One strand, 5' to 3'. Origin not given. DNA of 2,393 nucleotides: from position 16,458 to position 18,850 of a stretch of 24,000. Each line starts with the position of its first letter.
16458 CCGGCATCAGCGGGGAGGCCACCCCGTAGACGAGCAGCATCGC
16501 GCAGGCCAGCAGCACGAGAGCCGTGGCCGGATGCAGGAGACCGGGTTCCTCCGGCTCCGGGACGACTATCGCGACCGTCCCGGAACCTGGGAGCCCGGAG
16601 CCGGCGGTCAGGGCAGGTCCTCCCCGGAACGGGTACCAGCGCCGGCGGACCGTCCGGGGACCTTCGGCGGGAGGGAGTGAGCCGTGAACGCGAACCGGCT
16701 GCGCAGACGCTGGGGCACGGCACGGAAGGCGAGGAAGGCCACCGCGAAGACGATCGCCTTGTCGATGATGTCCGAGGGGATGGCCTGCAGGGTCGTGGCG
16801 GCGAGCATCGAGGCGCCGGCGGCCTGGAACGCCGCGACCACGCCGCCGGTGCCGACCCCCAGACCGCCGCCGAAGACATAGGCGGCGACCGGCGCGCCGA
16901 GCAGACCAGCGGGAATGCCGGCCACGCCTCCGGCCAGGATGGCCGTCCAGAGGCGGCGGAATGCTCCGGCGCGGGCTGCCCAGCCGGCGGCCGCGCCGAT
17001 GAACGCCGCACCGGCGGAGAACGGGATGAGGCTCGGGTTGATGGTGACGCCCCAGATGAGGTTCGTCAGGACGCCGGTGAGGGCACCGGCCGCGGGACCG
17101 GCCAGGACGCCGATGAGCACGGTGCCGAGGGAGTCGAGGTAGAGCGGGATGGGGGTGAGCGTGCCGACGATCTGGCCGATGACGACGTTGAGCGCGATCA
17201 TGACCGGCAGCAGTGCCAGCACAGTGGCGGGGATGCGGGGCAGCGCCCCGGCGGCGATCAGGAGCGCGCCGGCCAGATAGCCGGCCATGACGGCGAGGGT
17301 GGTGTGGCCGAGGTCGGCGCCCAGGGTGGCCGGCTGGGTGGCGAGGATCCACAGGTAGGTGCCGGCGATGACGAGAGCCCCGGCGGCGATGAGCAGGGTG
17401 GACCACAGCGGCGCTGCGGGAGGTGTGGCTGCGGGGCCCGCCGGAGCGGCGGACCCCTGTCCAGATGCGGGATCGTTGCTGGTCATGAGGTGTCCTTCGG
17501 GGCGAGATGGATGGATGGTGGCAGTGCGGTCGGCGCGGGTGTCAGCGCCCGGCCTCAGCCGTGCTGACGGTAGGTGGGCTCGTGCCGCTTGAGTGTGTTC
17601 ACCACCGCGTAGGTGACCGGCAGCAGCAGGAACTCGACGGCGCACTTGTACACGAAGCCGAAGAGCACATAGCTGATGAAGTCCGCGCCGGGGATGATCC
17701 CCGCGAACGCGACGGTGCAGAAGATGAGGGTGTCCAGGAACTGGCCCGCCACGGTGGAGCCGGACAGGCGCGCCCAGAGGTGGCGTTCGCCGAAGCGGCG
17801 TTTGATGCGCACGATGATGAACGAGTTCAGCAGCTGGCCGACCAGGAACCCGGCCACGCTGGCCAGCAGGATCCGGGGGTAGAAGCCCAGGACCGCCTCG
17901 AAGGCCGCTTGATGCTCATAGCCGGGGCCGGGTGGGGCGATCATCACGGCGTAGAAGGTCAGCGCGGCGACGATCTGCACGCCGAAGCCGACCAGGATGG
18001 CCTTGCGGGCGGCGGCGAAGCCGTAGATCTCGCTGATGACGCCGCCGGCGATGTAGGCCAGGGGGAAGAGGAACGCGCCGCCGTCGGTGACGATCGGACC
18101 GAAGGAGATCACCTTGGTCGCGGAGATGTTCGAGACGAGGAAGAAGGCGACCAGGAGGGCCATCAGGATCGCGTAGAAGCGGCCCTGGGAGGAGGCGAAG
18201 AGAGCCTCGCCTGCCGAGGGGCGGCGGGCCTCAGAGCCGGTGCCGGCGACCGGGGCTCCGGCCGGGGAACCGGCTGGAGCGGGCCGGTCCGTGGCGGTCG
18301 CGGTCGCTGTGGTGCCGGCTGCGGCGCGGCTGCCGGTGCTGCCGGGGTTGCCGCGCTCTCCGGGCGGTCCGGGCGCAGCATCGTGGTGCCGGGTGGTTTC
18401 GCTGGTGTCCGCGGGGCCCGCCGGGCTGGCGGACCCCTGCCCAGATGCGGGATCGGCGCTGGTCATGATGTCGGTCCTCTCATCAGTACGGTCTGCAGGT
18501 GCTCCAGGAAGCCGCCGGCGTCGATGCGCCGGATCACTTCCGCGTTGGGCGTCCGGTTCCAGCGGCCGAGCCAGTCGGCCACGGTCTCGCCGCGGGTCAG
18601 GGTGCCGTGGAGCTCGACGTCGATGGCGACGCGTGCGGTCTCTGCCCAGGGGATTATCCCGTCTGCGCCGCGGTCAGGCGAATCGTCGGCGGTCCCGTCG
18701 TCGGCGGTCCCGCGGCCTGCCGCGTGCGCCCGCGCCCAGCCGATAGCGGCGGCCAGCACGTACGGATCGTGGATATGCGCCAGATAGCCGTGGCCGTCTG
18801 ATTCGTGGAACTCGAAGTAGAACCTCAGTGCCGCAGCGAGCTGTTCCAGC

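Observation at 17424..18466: Two unrelated adjacent transporters (YhhQ-like and ECF S component) start with the same ~20-codon module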

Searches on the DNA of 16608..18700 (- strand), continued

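Call 72: search_rna_families(source=L170, start=2940, end=3140, threshold=evalue, max_evalue=10)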
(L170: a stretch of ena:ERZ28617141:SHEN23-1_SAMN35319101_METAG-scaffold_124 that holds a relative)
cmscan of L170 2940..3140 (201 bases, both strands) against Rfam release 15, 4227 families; matches with E-value up to 10: 1.
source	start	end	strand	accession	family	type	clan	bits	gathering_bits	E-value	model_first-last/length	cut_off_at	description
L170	3074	3093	+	RF02466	Ms_AS-8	Gene; sRNA;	-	11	48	9.2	1-74/74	no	Actinobacteria sRNA Ms_AS-8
